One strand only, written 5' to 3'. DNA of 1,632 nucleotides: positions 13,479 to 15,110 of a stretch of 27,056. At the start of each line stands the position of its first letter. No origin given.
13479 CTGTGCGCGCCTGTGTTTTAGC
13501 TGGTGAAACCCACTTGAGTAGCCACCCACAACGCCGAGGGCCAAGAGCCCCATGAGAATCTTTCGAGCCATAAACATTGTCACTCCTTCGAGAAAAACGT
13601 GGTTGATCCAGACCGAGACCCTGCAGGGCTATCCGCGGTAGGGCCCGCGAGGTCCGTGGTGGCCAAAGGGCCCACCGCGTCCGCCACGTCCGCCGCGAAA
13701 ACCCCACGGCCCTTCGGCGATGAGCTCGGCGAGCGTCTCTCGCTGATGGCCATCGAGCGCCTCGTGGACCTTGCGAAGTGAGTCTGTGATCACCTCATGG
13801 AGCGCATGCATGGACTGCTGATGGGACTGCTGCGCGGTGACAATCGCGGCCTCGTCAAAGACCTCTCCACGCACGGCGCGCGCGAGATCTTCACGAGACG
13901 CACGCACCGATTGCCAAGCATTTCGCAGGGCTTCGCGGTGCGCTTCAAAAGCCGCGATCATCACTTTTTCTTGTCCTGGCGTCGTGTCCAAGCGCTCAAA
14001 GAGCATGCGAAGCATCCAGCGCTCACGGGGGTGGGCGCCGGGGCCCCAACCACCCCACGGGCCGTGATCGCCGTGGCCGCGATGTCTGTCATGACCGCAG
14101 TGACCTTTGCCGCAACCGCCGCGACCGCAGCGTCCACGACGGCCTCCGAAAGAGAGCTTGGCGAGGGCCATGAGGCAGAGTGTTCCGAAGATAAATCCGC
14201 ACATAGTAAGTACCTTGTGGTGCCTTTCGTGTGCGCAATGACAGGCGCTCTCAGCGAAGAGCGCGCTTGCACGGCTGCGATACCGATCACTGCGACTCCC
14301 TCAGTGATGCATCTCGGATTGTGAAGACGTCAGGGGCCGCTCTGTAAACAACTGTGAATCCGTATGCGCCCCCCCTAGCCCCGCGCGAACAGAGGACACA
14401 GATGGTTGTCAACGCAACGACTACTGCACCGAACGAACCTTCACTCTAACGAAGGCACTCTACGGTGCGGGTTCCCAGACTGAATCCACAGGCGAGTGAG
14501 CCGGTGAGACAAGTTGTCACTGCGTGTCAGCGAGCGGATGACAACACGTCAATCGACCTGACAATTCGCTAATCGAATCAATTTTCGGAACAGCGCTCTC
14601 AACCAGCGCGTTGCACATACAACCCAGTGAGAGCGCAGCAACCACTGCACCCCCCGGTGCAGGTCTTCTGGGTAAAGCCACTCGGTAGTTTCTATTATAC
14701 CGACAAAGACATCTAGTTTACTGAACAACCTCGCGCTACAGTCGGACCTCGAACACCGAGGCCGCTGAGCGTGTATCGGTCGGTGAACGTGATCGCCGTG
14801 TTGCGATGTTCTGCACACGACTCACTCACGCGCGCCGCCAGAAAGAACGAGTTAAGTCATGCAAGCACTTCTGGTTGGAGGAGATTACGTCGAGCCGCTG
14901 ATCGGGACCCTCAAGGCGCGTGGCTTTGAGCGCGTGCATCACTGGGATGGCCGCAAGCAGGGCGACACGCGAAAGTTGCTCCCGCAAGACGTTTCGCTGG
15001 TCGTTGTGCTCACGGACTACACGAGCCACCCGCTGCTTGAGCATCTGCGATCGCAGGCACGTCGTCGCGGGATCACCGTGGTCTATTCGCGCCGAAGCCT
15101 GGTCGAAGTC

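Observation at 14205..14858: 650-bp low-GC non-coding island in a gene-dense GC-rich region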

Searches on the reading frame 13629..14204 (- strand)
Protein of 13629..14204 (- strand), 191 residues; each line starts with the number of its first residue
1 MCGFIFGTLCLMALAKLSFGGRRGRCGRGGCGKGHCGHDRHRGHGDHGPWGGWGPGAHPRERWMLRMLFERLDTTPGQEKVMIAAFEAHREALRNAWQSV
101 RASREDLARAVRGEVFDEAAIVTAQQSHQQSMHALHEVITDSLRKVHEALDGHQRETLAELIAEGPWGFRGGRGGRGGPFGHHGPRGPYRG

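Call 9: search_protein_families(library=pfam, proteins=[window:13629-14204:-], max_evalue=0.01)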
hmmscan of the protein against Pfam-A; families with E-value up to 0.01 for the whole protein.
window:13629-14204:- (191 aa): 2 families
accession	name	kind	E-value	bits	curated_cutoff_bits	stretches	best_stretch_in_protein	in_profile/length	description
PF13801.11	Metal_resist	-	1.1e-08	35.7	29.2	1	50-156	20-124/125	Heavy-metal resistance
PF07813.17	LTXXQ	-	1.2e-05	26.4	24.3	1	62-161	3-99/100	LTXXQ motif family protein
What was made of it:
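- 13629..14204 (-): CpxP/Spy-family (Metal_resist/LTXXQ) gene, first gene of the left operon (followed by a small ORF, an OmpR-type RR and an HK). Pfam PF13801 and PF07813 (call 9).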

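Call 11: find_encoding_contigs(protein=window:13629-14204:-, flank=10000, max_places=10)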
Protein window:13629-14204:- (191 aa): no gene with exactly this product is on record in the collection.

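Call 15: find_homologous_proteins(query=window:13629-14204:-)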
Query window:13629-14204:- (191 aa): 438 proteins with E <= 0.001 among 1474 candidates; the best 120 are listed.
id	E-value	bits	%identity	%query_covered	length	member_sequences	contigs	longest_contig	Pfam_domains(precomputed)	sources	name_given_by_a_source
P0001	3.4e-78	280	100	67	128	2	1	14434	PF13801.12,PF07813.18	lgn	-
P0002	5.3e-63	230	58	100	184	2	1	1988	PF13801.12,PF07813.18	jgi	jgi:Spy/CpxP family protein refolding chaperone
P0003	7.0e-56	207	57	89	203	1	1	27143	PF13801.12,PF07813.18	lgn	-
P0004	1.9e-50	189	55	100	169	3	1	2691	PF13801.12,PF07813.18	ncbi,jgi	jgi:Spy/CpxP family protein refolding chaperone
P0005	2.1e-49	186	48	100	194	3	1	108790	PF13801.12,PF07813.18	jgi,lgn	jgi:Spy/CpxP family protein refolding chaperone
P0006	1.2e-48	183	53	90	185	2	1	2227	PF13801.12,PF07813.18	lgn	-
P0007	1.7e-47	180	51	100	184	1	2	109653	PF13801.12,PF07813.18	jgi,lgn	jgi:Spy/CpxP family protein refolding chaperone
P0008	4.2e-47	178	49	100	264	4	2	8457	PF13801.12,PF07813.18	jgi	jgi:Spy/CpxP family protein refolding chaperone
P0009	8.0e-36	142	58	64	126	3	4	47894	PF13801.12,PF07813.18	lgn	-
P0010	4.5e-35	139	53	67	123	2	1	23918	PF07813.18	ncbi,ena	-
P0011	4.6e-35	139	58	57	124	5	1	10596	PF13801.12,PF07813.18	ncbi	-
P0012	1.2e-34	138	55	67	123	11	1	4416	PF13801.12,PF07813.18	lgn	-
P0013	7.1e-34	135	57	67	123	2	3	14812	PF13801.12,PF07813.18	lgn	-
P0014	6.0e-33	132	53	62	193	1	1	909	PF13801.12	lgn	-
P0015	2.2e-31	127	46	69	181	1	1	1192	PF13801.12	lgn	-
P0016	3.3e-31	127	43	94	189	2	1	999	PF13801.12,PF07813.18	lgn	-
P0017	1.1e-30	125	42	94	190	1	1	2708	PF13801.12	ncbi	-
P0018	2.1e-30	124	42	99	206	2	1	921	PF13801.12,PF07813.18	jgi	jgi:Spy/CpxP family protein refolding chaperone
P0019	2.7e-30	124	44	86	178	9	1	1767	PF13801.12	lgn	-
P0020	1.1e-29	122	42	88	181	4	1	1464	PF13801.12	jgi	-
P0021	2.4e-29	120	41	100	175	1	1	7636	PF13801.12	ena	-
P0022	2.9e-29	120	47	61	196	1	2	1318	PF13801.12,PF07813.18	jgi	jgi:Spy/CpxP family protein refolding chaperone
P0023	3.6e-29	120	41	99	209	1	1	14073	PF13801.12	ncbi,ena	-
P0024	5.6e-29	119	47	87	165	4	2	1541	PF13801.12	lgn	-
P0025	9.5e-29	119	41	88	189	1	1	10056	PF13801.12,PF07813.18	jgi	jgi:Spy/CpxP family protein refolding chaperone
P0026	1.0e-28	118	41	85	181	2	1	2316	PF13801.12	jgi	jgi:hypothetical protein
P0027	1.1e-28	118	43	96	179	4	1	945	PF13801.12,PF07813.18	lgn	-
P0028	1.2e-28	118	42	100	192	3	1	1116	PF13801.12,PF07813.18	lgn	-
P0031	2.0e-28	117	43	88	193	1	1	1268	PF13801.12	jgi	jgi:Spy/CpxP family protein refolding chaperone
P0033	4.2e-28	116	41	85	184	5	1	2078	PF13801.12,PF07813.18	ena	-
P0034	4.5e-28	116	38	87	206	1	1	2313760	PF13801.12,PF07813.18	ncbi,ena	-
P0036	6.4e-28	116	46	63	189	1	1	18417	PF13801.12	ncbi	-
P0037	6.5e-28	116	46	51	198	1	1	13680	PF13801.12,PF07813.18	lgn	-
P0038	7.7e-28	116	39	100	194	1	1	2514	PF13801.12,PF07813.18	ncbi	ncbi:MAG: periplasmic heavy metal sensor [Polyangiaceae bacterium]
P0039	9.7e-28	115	39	86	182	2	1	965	PF13801.12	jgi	jgi:Heavy-metal resistance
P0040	1.1e-27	115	40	99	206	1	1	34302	PF13801.12,PF07813.18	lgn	-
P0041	3.2e-27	114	40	100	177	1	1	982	PF13801.12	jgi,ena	-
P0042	3.4e-27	113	48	56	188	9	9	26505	PF13801.12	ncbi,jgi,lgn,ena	jgi:hypothetical protein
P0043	3.7e-27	113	44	86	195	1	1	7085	PF13801.12,PF07813.18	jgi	jgi:Spy/CpxP family protein refolding chaperone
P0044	3.7e-27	113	43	68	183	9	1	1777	PF13801.12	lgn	-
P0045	7.0e-27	112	37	87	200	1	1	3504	PF13801.12,PF07813.18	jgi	jgi:Spy/CpxP family protein refolding chaperone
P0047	1.6e-26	111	43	92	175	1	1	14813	PF13801.12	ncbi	-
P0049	1.6e-26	111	41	93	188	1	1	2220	PF13801.12,PF07813.18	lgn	-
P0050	3.2e-26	110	41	96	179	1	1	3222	PF13801.12,PF07813.18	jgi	jgi:Spy/CpxP family protein refolding chaperone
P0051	3.3e-26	110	38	85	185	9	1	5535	PF13801.12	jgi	jgi:Spy/CpxP family protein refolding chaperone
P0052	4.6e-26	110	39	88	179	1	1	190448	PF13801.12,PF07813.18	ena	-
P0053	5.5e-26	109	41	94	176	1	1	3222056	PF13801.12,PF07813.18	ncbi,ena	-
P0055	9.0e-26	109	44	92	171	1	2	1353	PF13801.12,PF07813.18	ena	-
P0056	9.6e-26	109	42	88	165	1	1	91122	PF13801.12,PF07813.18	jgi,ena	-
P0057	9.6e-26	109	41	90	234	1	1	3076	PF13801.12,PF07813.18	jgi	jgi:Spy/CpxP family protein refolding chaperone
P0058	1.3e-25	108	40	88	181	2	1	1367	PF13801.12,PF07813.18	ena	-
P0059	1.3e-25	108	41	87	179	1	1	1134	PF13801.12,PF07813.18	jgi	jgi:Spy/CpxP family protein refolding chaperone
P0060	1.6e-25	108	44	62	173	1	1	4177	PF07813.18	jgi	-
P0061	1.7e-25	108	46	68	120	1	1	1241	PF13801.12,PF07813.18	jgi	jgi:Spy/CpxP family protein refolding chaperone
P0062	1.9e-25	108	45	53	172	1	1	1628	PF13801.12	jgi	jgi:hypothetical protein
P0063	2.8e-25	107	40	88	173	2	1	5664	PF13801.12,PF07813.18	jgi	jgi:Spy/CpxP family protein refolding chaperone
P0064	2.9e-25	107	38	87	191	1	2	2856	PF13801.12,PF07813.18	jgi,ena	-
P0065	3.1e-25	107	41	89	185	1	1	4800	PF13801.12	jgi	jgi:hypothetical protein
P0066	3.4e-25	107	37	88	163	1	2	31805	PF13801.12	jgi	jgi:hypothetical protein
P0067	3.5e-25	107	40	68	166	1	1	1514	PF13801.12,PF07813.18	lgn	-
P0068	3.8e-25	107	36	89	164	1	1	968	PF13801.12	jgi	jgi:Spy/CpxP family protein refolding chaperone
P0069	4.4e-25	107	42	90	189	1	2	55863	PF13801.12,PF07813.18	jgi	jgi:Spy/CpxP family protein refolding chaperone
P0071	5.1e-25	106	45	52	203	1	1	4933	PF13801.12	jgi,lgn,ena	-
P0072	7.3e-25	106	45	66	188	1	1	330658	PF13801.12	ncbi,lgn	-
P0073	7.8e-25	106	48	57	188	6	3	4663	PF13801.12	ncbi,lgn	-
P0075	9.7e-25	105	38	87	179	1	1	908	PF13801.12,PF07813.18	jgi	jgi:Spy/CpxP family protein refolding chaperone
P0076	9.9e-25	105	41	51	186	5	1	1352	PF07813.18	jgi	jgi:Spy/CpxP family protein refolding chaperone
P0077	1.0e-24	105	42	87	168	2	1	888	PF13801.12,PF07813.18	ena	-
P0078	1.2e-24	105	44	52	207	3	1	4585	PF13801.12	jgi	jgi:uncharacterized membrane protein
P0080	1.8e-24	105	40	87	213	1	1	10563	PF13801.12,PF07813.18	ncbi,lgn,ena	-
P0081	2.0e-24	104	37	85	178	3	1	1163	PF13801.12,PF07813.18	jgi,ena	jgi:Spy/CpxP family protein refolding chaperone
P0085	3.1e-24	104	38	68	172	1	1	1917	PF13801.12,PF07813.18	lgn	-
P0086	3.2e-24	104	44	63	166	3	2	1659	PF13801.12,PF07813.18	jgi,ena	jgi:Spy/CpxP family protein refolding chaperone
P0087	3.4e-24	104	39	85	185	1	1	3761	PF13801.12,PF07813.18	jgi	jgi:Spy/CpxP family protein refolding chaperone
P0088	4.1e-24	103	39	87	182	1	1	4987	PF13801.12,PF07813.18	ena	-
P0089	5.3e-24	103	38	87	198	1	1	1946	PF13801.12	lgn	-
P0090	7.1e-24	103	44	86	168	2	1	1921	PF13801.12,PF07813.18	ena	-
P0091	7.3e-24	103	49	54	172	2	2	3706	PF13801.12,PF07813.18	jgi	jgi:Spy/CpxP family protein refolding chaperone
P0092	7.5e-24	103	42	88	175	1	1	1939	PF13801.12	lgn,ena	-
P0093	8.1e-24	102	42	92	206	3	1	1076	PF13801.12,PF07813.18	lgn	-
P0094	9.1e-24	102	44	65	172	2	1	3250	PF13801.12,PF07813.18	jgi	jgi:Spy/CpxP family protein refolding chaperone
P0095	9.8e-24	102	38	90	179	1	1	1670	PF13801.12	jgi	jgi:Spy/CpxP family protein refolding chaperone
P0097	1.0e-23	102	38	87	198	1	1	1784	PF13801.12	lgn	-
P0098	1.2e-23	102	39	99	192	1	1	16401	PF13801.12,PF07813.18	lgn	-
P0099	1.2e-23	102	39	87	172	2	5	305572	PF13801.12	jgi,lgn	jgi:uncharacterized membrane protein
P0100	1.2e-23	102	38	87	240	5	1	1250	PF13801.12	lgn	-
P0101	1.2e-23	102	39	87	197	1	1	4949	PF13801.12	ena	-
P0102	1.7e-23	101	40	90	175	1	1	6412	PF13801.12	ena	-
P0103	2.0e-23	101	40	96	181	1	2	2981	PF13801.12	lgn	-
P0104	2.1e-23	101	47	66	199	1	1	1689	PF13801.12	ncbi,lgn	-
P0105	2.6e-23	101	40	85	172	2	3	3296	PF13801.12,PF07813.18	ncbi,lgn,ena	-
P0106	3.2e-23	100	42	86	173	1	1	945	PF13801.12,PF07813.18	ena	-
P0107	3.6e-23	100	38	99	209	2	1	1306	PF13801.12,PF07813.18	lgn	-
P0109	4.8e-23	100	41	85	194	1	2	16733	PF13801.12,PF07813.18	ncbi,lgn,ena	-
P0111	5.0e-23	100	41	68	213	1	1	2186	PF13801.12,PF07813.18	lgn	-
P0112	5.4e-23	100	39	87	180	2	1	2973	PF13801.12,PF07813.18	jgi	jgi:hypothetical protein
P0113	6.0e-23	100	41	87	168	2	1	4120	PF13801.12,PF07813.18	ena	-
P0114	6.4e-23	99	34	94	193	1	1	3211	PF13801.12,PF07813.18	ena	-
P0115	7.0e-23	99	47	58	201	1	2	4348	PF13801.12,PF07813.18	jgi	jgi:Spy/CpxP family protein refolding chaperone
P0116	7.3e-23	99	37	85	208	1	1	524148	PF13801.12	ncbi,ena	-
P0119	1.4e-22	98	38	87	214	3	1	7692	PF13801.12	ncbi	ncbi:MAG: periplasmic heavy metal sensor [Polyangiaceae bacterium]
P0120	1.4e-22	98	43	86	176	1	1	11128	PF13801.12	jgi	jgi:Spy/CpxP family protein refolding chaperone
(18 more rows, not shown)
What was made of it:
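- Closest known: ZraP-ZraSR. Same: NCBI names homologs 'periplasmic heavy metal sensor' (call 15).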

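Call 34: search_protein_families(library=ncbifam, proteins=[window:13629-14204:-], max_evalue=0.001)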
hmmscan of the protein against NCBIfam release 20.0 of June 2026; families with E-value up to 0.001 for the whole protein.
window:13629-14204:- (191 aa): 0 families

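Call 35: find_encoding_contigs(protein=P0002, flank=3000, max_places=2)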
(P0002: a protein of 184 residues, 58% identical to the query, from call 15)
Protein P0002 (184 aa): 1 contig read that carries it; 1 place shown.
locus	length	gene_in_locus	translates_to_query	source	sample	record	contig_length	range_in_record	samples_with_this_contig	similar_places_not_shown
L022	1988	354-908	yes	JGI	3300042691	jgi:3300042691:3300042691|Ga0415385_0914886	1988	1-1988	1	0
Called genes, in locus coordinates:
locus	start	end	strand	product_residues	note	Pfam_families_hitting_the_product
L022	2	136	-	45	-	?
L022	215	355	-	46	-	-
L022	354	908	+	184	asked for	PF13801:Metal_resist, PF07813:LTXXQ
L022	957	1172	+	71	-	-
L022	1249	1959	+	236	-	PF00072:Response_reg, PF00486:Trans_reg_C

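Call 36: find_encoding_contigs(protein=P0003, flank=3000, max_places=2)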
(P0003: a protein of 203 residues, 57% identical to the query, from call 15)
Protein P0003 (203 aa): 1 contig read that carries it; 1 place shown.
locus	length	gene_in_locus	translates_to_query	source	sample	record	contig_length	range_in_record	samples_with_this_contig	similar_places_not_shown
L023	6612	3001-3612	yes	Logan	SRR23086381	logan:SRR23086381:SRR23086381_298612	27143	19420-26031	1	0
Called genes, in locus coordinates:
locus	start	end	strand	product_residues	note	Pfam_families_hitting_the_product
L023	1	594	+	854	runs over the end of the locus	PF07714:PK_Tyr_Ser-Thr (weak), PF00069:Pkinase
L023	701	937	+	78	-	PF01471:PG_binding_1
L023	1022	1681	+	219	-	PF03483:B3_4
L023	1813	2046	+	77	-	-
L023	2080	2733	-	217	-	PF00578:AhpC-TSA, PF08534:Redoxin, PF10417:1-cysPrx_C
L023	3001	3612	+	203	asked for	PF13801:Metal_resist, PF07813:LTXXQ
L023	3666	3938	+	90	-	-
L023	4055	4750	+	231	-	PF00072:Response_reg, PF00486:Trans_reg_C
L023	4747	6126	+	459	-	PF00672:HAMP, PF00512:HisKA, PF02518:HATPase_c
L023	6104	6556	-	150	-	-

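Call 37: find_encoding_contigs(protein=P0007, flank=3000, max_places=2)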
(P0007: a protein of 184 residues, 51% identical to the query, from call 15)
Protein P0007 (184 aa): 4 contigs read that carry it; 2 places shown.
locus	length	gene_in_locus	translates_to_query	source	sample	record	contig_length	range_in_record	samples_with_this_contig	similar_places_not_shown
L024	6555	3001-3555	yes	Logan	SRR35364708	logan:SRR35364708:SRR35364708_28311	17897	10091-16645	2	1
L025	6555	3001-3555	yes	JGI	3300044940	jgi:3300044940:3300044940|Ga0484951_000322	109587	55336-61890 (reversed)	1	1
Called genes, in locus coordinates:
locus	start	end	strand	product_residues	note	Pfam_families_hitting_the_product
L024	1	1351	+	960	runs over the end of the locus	PF00069:Pkinase (weak), PF01636:APH (weak)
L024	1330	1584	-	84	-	-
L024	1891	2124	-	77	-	PF01471:PG_binding_1, PF09374:PG_binding_3 (weak)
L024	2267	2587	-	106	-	PF10087:DUF2325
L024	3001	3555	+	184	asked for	PF13801:Metal_resist, PF07813:LTXXQ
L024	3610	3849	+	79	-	-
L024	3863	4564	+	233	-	PF00072:Response_reg, PF00486:Trans_reg_C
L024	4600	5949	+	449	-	PF00672:HAMP, PF00512:HisKA, PF02518:HATPase_c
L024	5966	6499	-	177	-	-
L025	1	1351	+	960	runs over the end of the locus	PF00069:Pkinase (weak), PF01636:APH (weak)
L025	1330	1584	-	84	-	-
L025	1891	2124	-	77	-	PF01471:PG_binding_1, PF09374:PG_binding_3 (weak)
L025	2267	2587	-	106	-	PF10087:DUF2325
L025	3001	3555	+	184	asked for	PF13801:Metal_resist, PF07813:LTXXQ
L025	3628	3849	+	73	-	-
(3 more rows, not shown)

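Call 38: find_encoding_contigs(protein=P0004, flank=3000, max_places=2)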
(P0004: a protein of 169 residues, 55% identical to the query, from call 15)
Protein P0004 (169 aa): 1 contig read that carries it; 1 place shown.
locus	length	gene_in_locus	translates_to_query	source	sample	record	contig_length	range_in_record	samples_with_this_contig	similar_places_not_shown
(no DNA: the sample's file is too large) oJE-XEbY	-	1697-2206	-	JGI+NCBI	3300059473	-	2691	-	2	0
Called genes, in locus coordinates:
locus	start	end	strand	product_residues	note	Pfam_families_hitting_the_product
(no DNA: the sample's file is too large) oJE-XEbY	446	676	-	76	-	PF01471:PG_binding_1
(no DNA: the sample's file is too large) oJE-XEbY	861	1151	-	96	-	PF10087:DUF2325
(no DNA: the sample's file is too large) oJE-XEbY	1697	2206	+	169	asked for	PF13801:Metal_resist (weak), PF07813:LTXXQ (weak)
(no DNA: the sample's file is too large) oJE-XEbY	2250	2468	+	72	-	-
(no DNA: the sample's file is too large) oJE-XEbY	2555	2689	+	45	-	?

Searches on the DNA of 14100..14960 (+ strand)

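Call 5: search_rna_families(source=window, start=14100, end=14960, threshold=evalue, max_evalue=10, show_alignments=3)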
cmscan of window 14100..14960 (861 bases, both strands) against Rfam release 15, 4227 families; matches with E-value up to 10: 0.
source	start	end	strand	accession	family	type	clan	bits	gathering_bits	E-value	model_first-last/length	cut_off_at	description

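Call 64: search_dna_similar(query=window:14205-14858:+, collection=plasmids, mode=distant, max_rows=5)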
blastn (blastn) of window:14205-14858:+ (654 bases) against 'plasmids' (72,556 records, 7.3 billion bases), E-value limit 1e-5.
No match.
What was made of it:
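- Tried and rejected: Spacer against the PLSDB plasmids in distant mode: no match (call 64).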

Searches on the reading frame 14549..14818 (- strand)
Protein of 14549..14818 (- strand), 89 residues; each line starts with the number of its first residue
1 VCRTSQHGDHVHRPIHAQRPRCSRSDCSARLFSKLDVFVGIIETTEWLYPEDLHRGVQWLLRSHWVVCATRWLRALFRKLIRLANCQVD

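Call 9: search_protein_families(library=pfam, proteins=[window:14549-14818:-], max_evalue=0.01)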
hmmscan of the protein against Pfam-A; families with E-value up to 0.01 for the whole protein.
window:14549-14818:- (89 aa): 0 families
